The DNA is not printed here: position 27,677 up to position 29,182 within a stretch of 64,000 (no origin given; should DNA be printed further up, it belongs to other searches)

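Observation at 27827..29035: Unusual HddC (nucleotidyltransferase) - GmhB (heptose bisphosphate phosphatase) gene fusion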

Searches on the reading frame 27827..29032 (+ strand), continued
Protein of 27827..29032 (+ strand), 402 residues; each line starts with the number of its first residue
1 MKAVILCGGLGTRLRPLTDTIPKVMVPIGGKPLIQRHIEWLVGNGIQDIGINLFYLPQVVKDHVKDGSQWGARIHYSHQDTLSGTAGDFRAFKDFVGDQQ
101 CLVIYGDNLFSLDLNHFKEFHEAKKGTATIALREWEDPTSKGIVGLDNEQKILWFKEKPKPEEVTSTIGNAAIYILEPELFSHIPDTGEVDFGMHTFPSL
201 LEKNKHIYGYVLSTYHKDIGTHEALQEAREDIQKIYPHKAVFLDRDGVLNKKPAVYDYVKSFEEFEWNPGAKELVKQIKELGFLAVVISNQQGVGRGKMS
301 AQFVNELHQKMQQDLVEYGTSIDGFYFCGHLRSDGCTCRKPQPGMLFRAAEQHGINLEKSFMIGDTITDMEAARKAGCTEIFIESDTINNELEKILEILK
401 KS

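Call 35: find_related_loci(query=A1, collection=genome_contigs, flank=6000)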
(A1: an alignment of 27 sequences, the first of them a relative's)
Query A1 (402 aa) in genome_contigs; peptide patterns used: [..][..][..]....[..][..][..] (x = any residue, [..] = any of these).
600 stretches matched a pattern (row limit reached: there are more); 590 encode a relative of the query (tblastn E <= 1e-3); the best 80 are kept; 80 distinct loci.
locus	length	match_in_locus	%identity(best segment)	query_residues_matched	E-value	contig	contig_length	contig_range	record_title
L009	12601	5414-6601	35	1-381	5e-74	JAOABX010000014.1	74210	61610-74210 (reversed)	MAG: Flavobacteriales bacterium isolate SKW189 NODE_14_length_74210_cov_5.201489, whole genome shotgun sequence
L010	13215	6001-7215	35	2-396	3e-73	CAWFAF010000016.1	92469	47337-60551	MAG: uncultured Planctomycetaceae bacterium isolate MFD00822.bin.3.221 genome assembly, contig: contig_118689, whole gen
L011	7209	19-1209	34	1-385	1e-70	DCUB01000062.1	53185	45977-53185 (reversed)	MAG TPA_asm: Ruminococcaceae bacterium UBA1425 UBA1425_contig_12630, whole genome shotgun sequence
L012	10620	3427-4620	34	1-383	2e-70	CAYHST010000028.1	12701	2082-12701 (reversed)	MAG TPA_asm: uncultured Candidatus Saccharibacteria bacterium isolate ERP119705_co14_305 genome assembly, contig: NODE_6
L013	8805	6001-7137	35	2-389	1e-69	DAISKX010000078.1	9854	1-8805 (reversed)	MAG TPA_asm: Nitrospiraceae bacterium isolate CTOTU39261 NODE_993_length_9854_cov_5.674457, whole genome shotgun sequenc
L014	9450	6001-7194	36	3-385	2e-69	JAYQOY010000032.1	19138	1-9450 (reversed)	MAG: Schleiferiaceae bacterium isolate SD3114_S44.concoct.082 NODE_1034_length_19138_cov_7.76208, whole genome shotgun s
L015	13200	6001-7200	33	1-385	7e-69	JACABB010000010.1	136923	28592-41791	MAG: Bacteroidales bacterium isolate Cfx3-06 MAG06_10, whole genome shotgun sequence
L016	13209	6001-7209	33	1-385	6e-68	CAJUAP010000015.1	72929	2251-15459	MAG TPA_asm: uncultured Acetatifactor sp. isolate MGBC125006 genome assembly, contig: MGBC125006.15, whole genome shotgu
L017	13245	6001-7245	33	1-397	2e-66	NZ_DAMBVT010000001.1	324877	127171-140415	MAG: Caproiciproducens sp. isolate CTOTU49362 NODE_6_length_324877_cov_4.204069, whole genome shotgun sequence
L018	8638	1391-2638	30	1-400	2e-66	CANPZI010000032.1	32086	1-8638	MAG: uncultured Lachnospiraceae bacterium isolate Lapin-002__bin54 genome assembly, contig: Lapin-002__NODE_1810_length_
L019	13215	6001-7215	32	1-391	7e-66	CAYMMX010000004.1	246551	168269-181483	MAG TPA_asm: uncultured Muribaculaceae bacterium isolate SRP192927_co3_146 genome assembly, contig: NODE_17_length_24655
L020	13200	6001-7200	31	1-386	3e-64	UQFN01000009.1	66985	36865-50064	uncultured Mollicutes bacterium isolate UMGS236 genome assembly, contig: NODE_129_length_66985_cov_54.256985, whole geno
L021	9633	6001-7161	34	1-386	5e-64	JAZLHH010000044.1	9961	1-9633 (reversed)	MAG: Candidatus Limivicinus sp. isolate T1900044981_TA20190043.MAGScoT_cleanbin_000053 SGB_4138_k141_1577402, whole geno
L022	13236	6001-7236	31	1-396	3e-64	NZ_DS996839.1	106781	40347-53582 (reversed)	Holdemanella biformis DSM 3989 Scfld3, whole genome shotgun sequence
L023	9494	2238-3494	32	1-400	3e-64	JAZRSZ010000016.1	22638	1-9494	MAG: Candidatus Gastranaerophilaceae bacterium isolate T1900045345_YK20190035.MAGScoT_cleanbin_000003 SGB_6699_k141_1378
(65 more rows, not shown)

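Call 40: find_homologous_proteins(query=L002:12088-12660:-, max_evalue=1e-10)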
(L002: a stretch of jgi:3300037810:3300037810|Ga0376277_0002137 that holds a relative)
Query L002:12088-12660:- (191 aa): 7960 proteins with E <= 1e-10 among 8000 candidates; the best 120 are listed.
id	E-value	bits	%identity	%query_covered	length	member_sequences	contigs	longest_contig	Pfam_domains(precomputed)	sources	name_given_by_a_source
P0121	3.5e-118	410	100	100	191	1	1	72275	PF01380.28,PF13580.12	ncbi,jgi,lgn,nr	ncbi:MAG: SIS domain-containing protein [Candidatus Pacebacteria bacterium]|jgi:D-sedoheptulose 7-ph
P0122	5.5e-107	373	89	100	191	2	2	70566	PF01380.28,PF13580.12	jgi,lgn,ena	jgi:D-sedoheptulose 7-phosphate isomerase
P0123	1.0e-104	366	88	100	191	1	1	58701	PF01380.28,PF13580.12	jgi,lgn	jgi:D-sedoheptulose 7-phosphate isomerase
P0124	1.3e-98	346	83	100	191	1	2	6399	PF01380.28,PF13580.12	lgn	-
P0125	1.8e-94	333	79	99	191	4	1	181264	PF01380.28,PF13580.12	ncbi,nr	ncbi:MAG: SIS domain-containing protein [Candidatus Parcubacteria bacterium]|nr:SIS domain-containin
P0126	1.9e-87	310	73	100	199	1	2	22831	PF01380.28,PF13580.12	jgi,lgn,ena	-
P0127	5.1e-84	298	91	78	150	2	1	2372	PF01380.28,PF13580.12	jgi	jgi:D-sedoheptulose 7-phosphate isomerase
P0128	2.4e-76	273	67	97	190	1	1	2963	PF01380.28,PF13580.12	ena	-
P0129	1.4e-75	271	71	96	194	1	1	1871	PF01380.28,PF13580.12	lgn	-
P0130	5.2e-73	263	67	96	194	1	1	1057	PF01380.28,PF13580.12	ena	-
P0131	6.6e-72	259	65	96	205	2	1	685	PF01380.28,PF13580.12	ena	-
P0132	4.6e-71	256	64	98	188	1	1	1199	PF01380.28,PF13580.12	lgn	-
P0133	4.9e-71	256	64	98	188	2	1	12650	PF01380.28,PF13580.12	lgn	-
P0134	9.2e-69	249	63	90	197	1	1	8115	PF01380.28,PF13580.12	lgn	-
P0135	3.2e-67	244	59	93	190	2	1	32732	PF01380.28,PF13580.12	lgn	-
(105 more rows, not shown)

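Call 56: search_protein_families(library=ncbifam, proteins=[P0025, P0084, P0076, P0028, P0114, P0029, L022:6001-7236:+], max_evalue=1e-20)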
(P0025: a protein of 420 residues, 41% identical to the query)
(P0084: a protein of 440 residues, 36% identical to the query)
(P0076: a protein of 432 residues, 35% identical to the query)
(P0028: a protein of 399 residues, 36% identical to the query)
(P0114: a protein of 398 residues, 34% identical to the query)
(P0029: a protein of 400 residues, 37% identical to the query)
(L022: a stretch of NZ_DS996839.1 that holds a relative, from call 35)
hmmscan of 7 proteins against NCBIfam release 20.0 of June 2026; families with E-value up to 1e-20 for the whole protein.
P0025 (420 aa): 18 families
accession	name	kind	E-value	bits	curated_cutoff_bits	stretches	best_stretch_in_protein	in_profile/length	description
NF006506.0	PRK08942.1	equivalog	1.5e-54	184.3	178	1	245-402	3-162/182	D-glycero-beta-D-manno-heptose 1,7-bisphosphate 7-phosphatase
NF052502.1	man1P_GTase_Rv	exception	6.5e-49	166.7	440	1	2-260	2-259/352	mannose-1-phosphate guanylyltransferase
TIGR00213.1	GmhB_yaeD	subfamily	3.3e-42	144.1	149.6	1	245-390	1-153/176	D-glycero-beta-D-manno-heptose 1,7-bisphosphate 7-phosphatase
TIGR01656.1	Histidinol-ppas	subfamily_domain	2.1e-41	141.3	84.15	1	246-387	1-146/149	histidinol-phosphate phosphatase domain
NF045761.1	NAMPUrTaseMurU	equivalog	2.5e-39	135.4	250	1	1-138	1-141/226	N-acetylmuramate alpha-1-phosphate uridylyltransferase MurU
TIGR01662.1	HAD-SF-IIIA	subfamily_domain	1.1e-36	126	44.6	1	246-389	1-140/141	HAD-IIIA family hydrolase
TIGR03992.1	Arch_glmU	subfamily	1.2e-36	126.4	292.1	1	1-183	1-176/393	bifunctional sugar-1-phosphate nucleotidylyltransferase/acetyltransferase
NF050049.1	HBPPhtaseGmhB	domain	1e-34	119.8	250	1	245-388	3-144/171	D-glycero-alpha-D-manno-heptose-1,7-bisphosphate 7-phosphatase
NF005264.0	PRK06769.1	equivalog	5.5e-34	117.5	217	1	245-418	4-174/175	HAD-IIIA family hydrolase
TIGR01208.1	rmlA_long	equivalog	1e-33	116.7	320.25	1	2-183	1-182/353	glucose-1-phosphate thymidylyltransferase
NF049965.1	GlMnHpPGnyltfHddC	equivalog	1.8e-30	106.2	300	1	1-229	1-217/221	D-glycero-D-manno-heptose 1-phosphate guanosyltransferase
NF041313.1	UDPGP_AglF_Halo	equivalog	7.9e-28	97.5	400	1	1-181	1-180/234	UTP--glucose-1-phosphate uridylyltransferase AglF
NF041173.1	Sug_nt_acttase_Thmprot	equivalog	5.8e-27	94.6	600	1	1-184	1-177/405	bifunctional sugar-1-phosphate nucleotidylyltransferase/acetyltransferase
NF003937.0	PRK05446.1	equivalog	4.1e-25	88.5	443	1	245-389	3-150/355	bifunctional histidinol-phosphatase/imidazoleglycerol-phosphate dehydratase HisB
TIGR01261.1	hisB_Nterm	equivalog_domain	4.5e-23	81.5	140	1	245-385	1-144/161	histidinol-phosphatase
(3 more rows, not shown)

P0084 (440 aa): 9 families
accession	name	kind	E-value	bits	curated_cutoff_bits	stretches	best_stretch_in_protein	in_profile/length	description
NF006506.0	PRK08942.1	equivalog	1.4e-44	151.8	178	1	252-433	3-178/182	D-glycero-beta-D-manno-heptose 1,7-bisphosphate 7-phosphatase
TIGR01656.1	Histidinol-ppas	subfamily_domain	5.2e-36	123.8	84.15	1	253-400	1-146/149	histidinol-phosphate phosphatase domain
TIGR00213.1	GmhB_yaeD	subfamily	3.3e-35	121.3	149.6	1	253-412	2-162/176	D-glycero-beta-D-manno-heptose 1,7-bisphosphate 7-phosphatase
NF052502.1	man1P_GTase_Rv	exception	3.2e-34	118.3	440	1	9-235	2-229/352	mannose-1-phosphate guanylyltransferase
TIGR01662.1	HAD-SF-IIIA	subfamily_domain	1.1e-30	106.6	44.6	1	254-402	2-140/141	HAD-IIIA family hydrolase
TIGR01208.1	rmlA_long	equivalog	5.1e-28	98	320.25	1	9-193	1-184/353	glucose-1-phosphate thymidylyltransferase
TIGR03992.1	Arch_glmU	subfamily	1.2e-27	96.8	292.1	1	9-194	2-179/393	bifunctional sugar-1-phosphate nucleotidylyltransferase/acetyltransferase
NF041313.1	UDPGP_AglF_Halo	equivalog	1.2e-22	80.5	400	1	9-192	2-183/234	UTP--glucose-1-phosphate uridylyltransferase AglF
NF045761.1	NAMPUrTaseMurU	equivalog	3.5e-22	79.4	250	1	9-233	2-224/226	N-acetylmuramate alpha-1-phosphate uridylyltransferase MurU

P0076 (432 aa): 16 families
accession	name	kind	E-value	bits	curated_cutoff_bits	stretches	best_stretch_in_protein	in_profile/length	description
NF006506.0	PRK08942.1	equivalog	1.8e-51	174.2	178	1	245-426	3-178/182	D-glycero-beta-D-manno-heptose 1,7-bisphosphate 7-phosphatase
NF052502.1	man1P_GTase_Rv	exception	1.2e-50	172.4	440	1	1-256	1-255/352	mannose-1-phosphate guanylyltransferase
TIGR00213.1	GmhB_yaeD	subfamily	7e-43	146.3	149.6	1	246-408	2-160/176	D-glycero-beta-D-manno-heptose 1,7-bisphosphate 7-phosphatase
TIGR03992.1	Arch_glmU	subfamily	2e-38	132.3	292.1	1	1-233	1-229/393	bifunctional sugar-1-phosphate nucleotidylyltransferase/acetyltransferase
TIGR01656.1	Histidinol-ppas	subfamily_domain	7.6e-37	126.5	84.15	1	247-395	2-142/149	histidinol-phosphate phosphatase domain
NF045761.1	NAMPUrTaseMurU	equivalog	1.3e-34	120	250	1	1-228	1-224/226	N-acetylmuramate alpha-1-phosphate uridylyltransferase MurU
NF050049.1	HBPPhtaseGmhB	domain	1.5e-33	116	250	1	244-398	2-143/171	D-glycero-alpha-D-manno-heptose-1,7-bisphosphate 7-phosphatase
TIGR01662.1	HAD-SF-IIIA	subfamily_domain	4e-31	108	44.6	1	246-399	1-139/141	HAD-IIIA family hydrolase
NF005264.0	PRK06769.1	equivalog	1.1e-30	106.7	217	1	244-428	3-174/175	HAD-IIIA family hydrolase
NF049965.1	GlMnHpPGnyltfHddC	equivalog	1.8e-29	102.9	300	1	1-226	1-216/221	D-glycero-D-manno-heptose 1-phosphate guanosyltransferase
NF041313.1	UDPGP_AglF_Halo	equivalog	7.3e-29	100.9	400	1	1-194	1-192/234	UTP--glucose-1-phosphate uridylyltransferase AglF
TIGR02091.1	glgC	equivalog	2.7e-27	95.8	424.9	1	2-233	2-261/364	glucose-1-phosphate adenylyltransferase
TIGR01208.1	rmlA_long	equivalog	8.5e-26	90.7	320.25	1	3-190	2-188/353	glucose-1-phosphate thymidylyltransferase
NF003670.0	PRK05293.1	equivalog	1.1e-25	90.4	470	0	92-250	113-276/382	glucose-1-phosphate adenylyltransferase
TIGR02623.1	G1P_cyt_trans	equivalog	3e-25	89.1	300.25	0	59-220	82-234/255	glucose-1-phosphate cytidylyltransferase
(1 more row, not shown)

P0028 (399 aa): 11 families
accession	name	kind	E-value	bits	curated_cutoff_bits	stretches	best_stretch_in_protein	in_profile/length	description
NF006506.0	PRK08942.1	equivalog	1.5e-52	177.8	178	1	237-383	3-148/182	D-glycero-beta-D-manno-heptose 1,7-bisphosphate 7-phosphatase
TIGR01656.1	Histidinol-ppas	subfamily_domain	2.6e-41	141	84.15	1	238-379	1-142/149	histidinol-phosphate phosphatase domain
TIGR00213.1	GmhB_yaeD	subfamily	2.1e-36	125.2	149.6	1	238-379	2-146/176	D-glycero-beta-D-manno-heptose 1,7-bisphosphate 7-phosphatase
TIGR01662.1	HAD-SF-IIIA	subfamily_domain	3.8e-35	121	44.6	1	239-383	2-139/141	HAD-IIIA family hydrolase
NF050049.1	HBPPhtaseGmhB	domain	1.7e-33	115.9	250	1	237-382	3-143/171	D-glycero-alpha-D-manno-heptose-1,7-bisphosphate 7-phosphatase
NF045761.1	NAMPUrTaseMurU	equivalog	6.5e-29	101.4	250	1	10-228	2-221/226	N-acetylmuramate alpha-1-phosphate uridylyltransferase MurU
TIGR03992.1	Arch_glmU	subfamily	2.2e-26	92.7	292.1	1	10-188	2-176/393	bifunctional sugar-1-phosphate nucleotidylyltransferase/acetyltransferase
NF052502.1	man1P_GTase_Rv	exception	5.7e-26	91.2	440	1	10-224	2-220/352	mannose-1-phosphate guanylyltransferase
NF005264.0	PRK06769.1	equivalog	5.8e-26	91.3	217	1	237-383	4-137/175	HAD-IIIA family hydrolase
NF049965.1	GlMnHpPGnyltfHddC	equivalog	2.2e-24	86.4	300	1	9-171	1-160/221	D-glycero-D-manno-heptose 1-phosphate guanosyltransferase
NF041313.1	UDPGP_AglF_Halo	equivalog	3.5e-23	82.3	400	1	10-140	2-131/234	UTP--glucose-1-phosphate uridylyltransferase AglF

P0114 (398 aa): 14 families
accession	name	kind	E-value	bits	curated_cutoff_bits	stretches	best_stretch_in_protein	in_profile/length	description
NF006506.0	PRK08942.1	equivalog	6.3e-50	169.2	178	1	239-389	3-152/182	D-glycero-beta-D-manno-heptose 1,7-bisphosphate 7-phosphatase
TIGR01656.1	Histidinol-ppas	subfamily_domain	5.2e-41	140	84.15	1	240-384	1-146/149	histidinol-phosphate phosphatase domain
TIGR00213.1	GmhB_yaeD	subfamily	6.3e-36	123.7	149.6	1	240-379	2-144/176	D-glycero-beta-D-manno-heptose 1,7-bisphosphate 7-phosphatase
NF050049.1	HBPPhtaseGmhB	domain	8.7e-33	113.5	250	1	239-387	3-146/171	D-glycero-alpha-D-manno-heptose-1,7-bisphosphate 7-phosphatase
TIGR01662.1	HAD-SF-IIIA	subfamily_domain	1.3e-32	112.8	44.6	1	240-385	1-139/141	HAD-IIIA family hydrolase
NF005264.0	PRK06769.1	equivalog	8.2e-32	110.4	217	1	240-385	5-137/175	HAD-IIIA family hydrolase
NF052502.1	man1P_GTase_Rv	exception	6.3e-31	107.5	440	1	7-226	2-220/352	mannose-1-phosphate guanylyltransferase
NF003937.0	PRK05446.1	equivalog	1e-28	100.4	443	1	239-388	3-152/355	bifunctional histidinol-phosphatase/imidazoleglycerol-phosphate dehydratase HisB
NF049965.1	GlMnHpPGnyltfHddC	equivalog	6.2e-28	97.9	300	1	6-199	1-185/221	D-glycero-D-manno-heptose 1-phosphate guanosyltransferase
NF041313.1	UDPGP_AglF_Halo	equivalog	6.5e-27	94.5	400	1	7-189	2-181/234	UTP--glucose-1-phosphate uridylyltransferase AglF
NF045761.1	NAMPUrTaseMurU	equivalog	8.2e-27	94.5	250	1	7-128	2-124/226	N-acetylmuramate alpha-1-phosphate uridylyltransferase MurU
TIGR03992.1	Arch_glmU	subfamily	1.3e-26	93.4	292.1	1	7-200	2-186/393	bifunctional sugar-1-phosphate nucleotidylyltransferase/acetyltransferase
TIGR01261.1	hisB_Nterm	equivalog_domain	7e-26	90.7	140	1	240-388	2-150/161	histidinol-phosphatase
TIGR02623.1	G1P_cyt_trans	equivalog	1.4e-21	77.1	300.25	0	7-70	2-65/255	glucose-1-phosphate cytidylyltransferase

P0029 (400 aa): 14 families
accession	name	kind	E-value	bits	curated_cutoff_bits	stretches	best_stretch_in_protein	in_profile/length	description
NF006506.0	PRK08942.1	equivalog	1.9e-50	170.9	178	1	234-382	3-150/182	D-glycero-beta-D-manno-heptose 1,7-bisphosphate 7-phosphatase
TIGR01656.1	Histidinol-ppas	subfamily_domain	8.5e-41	139.3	84.15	1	235-378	1-144/149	histidinol-phosphate phosphatase domain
NF050049.1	HBPPhtaseGmhB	domain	2.2e-39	135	250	1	234-379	3-143/171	D-glycero-alpha-D-manno-heptose-1,7-bisphosphate 7-phosphatase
TIGR00213.1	GmhB_yaeD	subfamily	4.1e-36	124.3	149.6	1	235-379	2-149/176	D-glycero-beta-D-manno-heptose 1,7-bisphosphate 7-phosphatase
NF052502.1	man1P_GTase_Rv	exception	6.1e-33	114.1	440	1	6-219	2-218/352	mannose-1-phosphate guanylyltransferase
TIGR01662.1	HAD-SF-IIIA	subfamily_domain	4.7e-32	111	44.6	1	235-380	1-139/141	HAD-IIIA family hydrolase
NF045761.1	NAMPUrTaseMurU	equivalog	1.3e-31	110.2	250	1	6-226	2-222/226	N-acetylmuramate alpha-1-phosphate uridylyltransferase MurU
NF049965.1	GlMnHpPGnyltfHddC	equivalog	1.7e-29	103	300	1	5-196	1-187/221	D-glycero-D-manno-heptose 1-phosphate guanosyltransferase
NF005264.0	PRK06769.1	equivalog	1.4e-28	99.9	217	1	235-380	5-137/175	HAD-IIIA family hydrolase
TIGR03992.1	Arch_glmU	subfamily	5.3e-28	98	292.1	1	6-191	2-182/393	bifunctional sugar-1-phosphate nucleotidylyltransferase/acetyltransferase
NF041313.1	UDPGP_AglF_Halo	equivalog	8.6e-27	94.1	400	1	6-182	2-179/234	UTP--glucose-1-phosphate uridylyltransferase AglF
NF003937.0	PRK05446.1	equivalog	1.7e-25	89.8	443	1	234-393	3-162/355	bifunctional histidinol-phosphatase/imidazoleglycerol-phosphate dehydratase HisB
TIGR01261.1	hisB_Nterm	equivalog_domain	1.1e-23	83.5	140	1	235-377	2-144/161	histidinol-phosphatase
TIGR02623.1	G1P_cyt_trans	equivalog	5.6e-23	81.7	300.25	0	6-70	2-66/255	glucose-1-phosphate cytidylyltransferase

L022:6001-7236:+ (412 aa): 12 families
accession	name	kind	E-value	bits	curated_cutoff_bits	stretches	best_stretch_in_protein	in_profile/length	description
NF006506.0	PRK08942.1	equivalog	2.2e-50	170.7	178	1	244-396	2-144/182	D-glycero-beta-D-manno-heptose 1,7-bisphosphate 7-phosphatase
TIGR00213.1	GmhB_yaeD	subfamily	2.7e-44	150.9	149.6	1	246-395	2-146/176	D-glycero-beta-D-manno-heptose 1,7-bisphosphate 7-phosphatase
NF052502.1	man1P_GTase_Rv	exception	3.2e-43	148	440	1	2-258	2-257/352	mannose-1-phosphate guanylyltransferase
TIGR01656.1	Histidinol-ppas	subfamily_domain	9.7e-40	135.9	84.15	1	246-396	1-143/149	histidinol-phosphate phosphatase domain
TIGR01662.1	HAD-SF-IIIA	subfamily_domain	2.3e-35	121.7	44.6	1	246-400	1-140/141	HAD-IIIA family hydrolase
NF049965.1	GlMnHpPGnyltfHddC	equivalog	9.9e-32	110.3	300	1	1-229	1-219/221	D-glycero-D-manno-heptose 1-phosphate guanosyltransferase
NF045761.1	NAMPUrTaseMurU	equivalog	1.3e-30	106.9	250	1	1-224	1-220/226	N-acetylmuramate alpha-1-phosphate uridylyltransferase MurU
TIGR03992.1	Arch_glmU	subfamily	1.3e-29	103.3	292.1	1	1-189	1-181/393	bifunctional sugar-1-phosphate nucleotidylyltransferase/acetyltransferase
NF050049.1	HBPPhtaseGmhB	domain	2e-29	102.6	250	1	244-402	2-147/171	D-glycero-alpha-D-manno-heptose-1,7-bisphosphate 7-phosphatase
NF041313.1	UDPGP_AglF_Halo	equivalog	3.5e-26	92.1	400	1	1-184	1-182/234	UTP--glucose-1-phosphate uridylyltransferase AglF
NF005264.0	PRK06769.1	equivalog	2e-25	89.6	217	1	244-399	3-137/175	HAD-IIIA family hydrolase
TIGR02623.1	G1P_cyt_trans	equivalog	3.4e-22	79.1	300.25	0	1-66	1-66/255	glucose-1-phosphate cytidylyltransferase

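Call 61: predict_structure(alignment_id=A1)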
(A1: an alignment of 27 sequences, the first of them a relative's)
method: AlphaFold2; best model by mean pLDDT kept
length: 402 residues; sequences in the alignment: 27
mean_pLDDT: 95.2   pTM: 0.91
mean pLDDT of the five models: 95.2, 94.0, 93.4, 93.1, 92.6
residues with pLDDT >= 90: 371; 70-90: 31; 50-70: 0; < 50: 0
segments of 3 or more residues with pLDDT < 50: none
pLDDT, mean of each block of 10 residues (from residue 1): 94 94 94 97 97 96 96 95 93 96 97 96 97 92 95 95 94 97 92 96 98 93 95 93 97 89 95 98 98 92 97 97 97 90 97 95 97 96 96 95 90
secondary structure, 60 per line:
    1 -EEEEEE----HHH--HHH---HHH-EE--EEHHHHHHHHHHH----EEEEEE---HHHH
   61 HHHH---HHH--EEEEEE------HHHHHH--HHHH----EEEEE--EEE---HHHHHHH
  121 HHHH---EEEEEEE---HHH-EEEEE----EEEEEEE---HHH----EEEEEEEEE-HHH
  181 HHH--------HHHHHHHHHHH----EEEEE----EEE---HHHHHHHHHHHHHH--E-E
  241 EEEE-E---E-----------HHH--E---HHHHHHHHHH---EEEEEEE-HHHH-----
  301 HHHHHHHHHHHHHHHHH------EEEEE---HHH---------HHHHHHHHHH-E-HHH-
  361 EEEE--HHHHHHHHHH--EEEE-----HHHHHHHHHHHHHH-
elements in order: E2-7 H33-43 E48-53 H57-64 E73-78 H85-90 H93-96 E101-105 E108-110 H114-124 E128-134 E142-146 E151-157 E168-176 H178-183 H192-202 E207-211 E216-218 H222-235 E240-244 H271-280 E284-290 H292-295 H301-317 E324-328 H344-353 E361-364 H367-376 E379-382 H388-401
